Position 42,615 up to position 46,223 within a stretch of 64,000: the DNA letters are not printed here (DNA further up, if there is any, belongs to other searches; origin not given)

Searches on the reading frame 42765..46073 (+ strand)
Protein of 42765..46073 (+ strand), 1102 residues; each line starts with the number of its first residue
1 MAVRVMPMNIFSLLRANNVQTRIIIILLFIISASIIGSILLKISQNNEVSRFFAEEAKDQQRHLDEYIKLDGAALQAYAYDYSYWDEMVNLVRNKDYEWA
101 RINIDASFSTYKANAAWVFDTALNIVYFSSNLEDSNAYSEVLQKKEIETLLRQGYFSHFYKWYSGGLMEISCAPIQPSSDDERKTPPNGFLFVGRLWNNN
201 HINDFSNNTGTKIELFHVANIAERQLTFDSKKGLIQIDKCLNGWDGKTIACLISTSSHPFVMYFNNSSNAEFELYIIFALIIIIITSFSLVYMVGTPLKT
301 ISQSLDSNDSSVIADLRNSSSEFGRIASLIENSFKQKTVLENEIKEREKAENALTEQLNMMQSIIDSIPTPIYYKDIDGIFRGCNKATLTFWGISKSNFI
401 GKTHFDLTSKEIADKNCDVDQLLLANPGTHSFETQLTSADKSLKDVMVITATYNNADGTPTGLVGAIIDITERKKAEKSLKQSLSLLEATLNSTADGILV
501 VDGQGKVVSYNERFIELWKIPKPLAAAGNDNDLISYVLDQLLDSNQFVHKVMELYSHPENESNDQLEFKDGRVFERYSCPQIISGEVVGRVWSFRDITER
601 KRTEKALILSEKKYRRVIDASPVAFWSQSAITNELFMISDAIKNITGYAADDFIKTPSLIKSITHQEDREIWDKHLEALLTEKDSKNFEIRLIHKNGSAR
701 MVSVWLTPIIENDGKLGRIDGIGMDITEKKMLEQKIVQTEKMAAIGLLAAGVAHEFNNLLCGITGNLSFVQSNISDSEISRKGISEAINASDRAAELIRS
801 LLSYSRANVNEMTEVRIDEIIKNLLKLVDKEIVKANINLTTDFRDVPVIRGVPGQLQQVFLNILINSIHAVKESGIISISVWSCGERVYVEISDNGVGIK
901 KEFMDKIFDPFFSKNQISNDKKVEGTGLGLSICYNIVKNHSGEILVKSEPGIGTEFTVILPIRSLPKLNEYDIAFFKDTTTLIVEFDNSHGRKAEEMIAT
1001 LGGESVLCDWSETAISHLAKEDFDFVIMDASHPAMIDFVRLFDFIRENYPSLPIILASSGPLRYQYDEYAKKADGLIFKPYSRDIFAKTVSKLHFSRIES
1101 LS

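Call 25: search_protein_families(library=pfam, proteins=[window:42765-46073:+], max_evalue=0.01)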
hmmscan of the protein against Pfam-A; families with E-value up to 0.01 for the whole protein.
window:42765-46073:+ (1102 aa): 10 families
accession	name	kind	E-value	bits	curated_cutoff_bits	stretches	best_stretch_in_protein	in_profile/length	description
PF02518.31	HATPase_c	-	1.7e-25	90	26.4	1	852-963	2-110/111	Histidine kinase-, DNA gyrase B-, and HSP90-like ATPase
PF00989.32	PAS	-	2.4e-23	82.8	22.6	2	360-470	2-113/113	PAS fold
PF05228.19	CHASE4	-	3.3e-20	73.1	26.2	1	73-215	7-139/140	CHASE4 domain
PF08448.16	PAS_4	-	1.7e-19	70.5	23.1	1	366-474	2-109/110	PAS fold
PF13426.13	PAS_9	-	4.5e-18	65.9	27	2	635-728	13-103/103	PAS domain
PF08447.18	PAS_3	-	1.3e-14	54.6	25.6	1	638-722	4-88/89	PAS fold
PF13188.13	PAS_8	-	4.2e-11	42.8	21.8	1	486-538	2-47/65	PAS domain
PF12860.13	PAS_7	-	3.4e-10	40.5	27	1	491-604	1-114/115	PAS fold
PF00512.31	HisKA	-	6.5e-07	29.7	26.9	1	746-807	3-63/66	His Kinase A (phospho-acceptor) domain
PF00072.30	Response_reg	-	7.7e-05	23.3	30.2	1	983-1086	3-106/111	Response regulator receiver domain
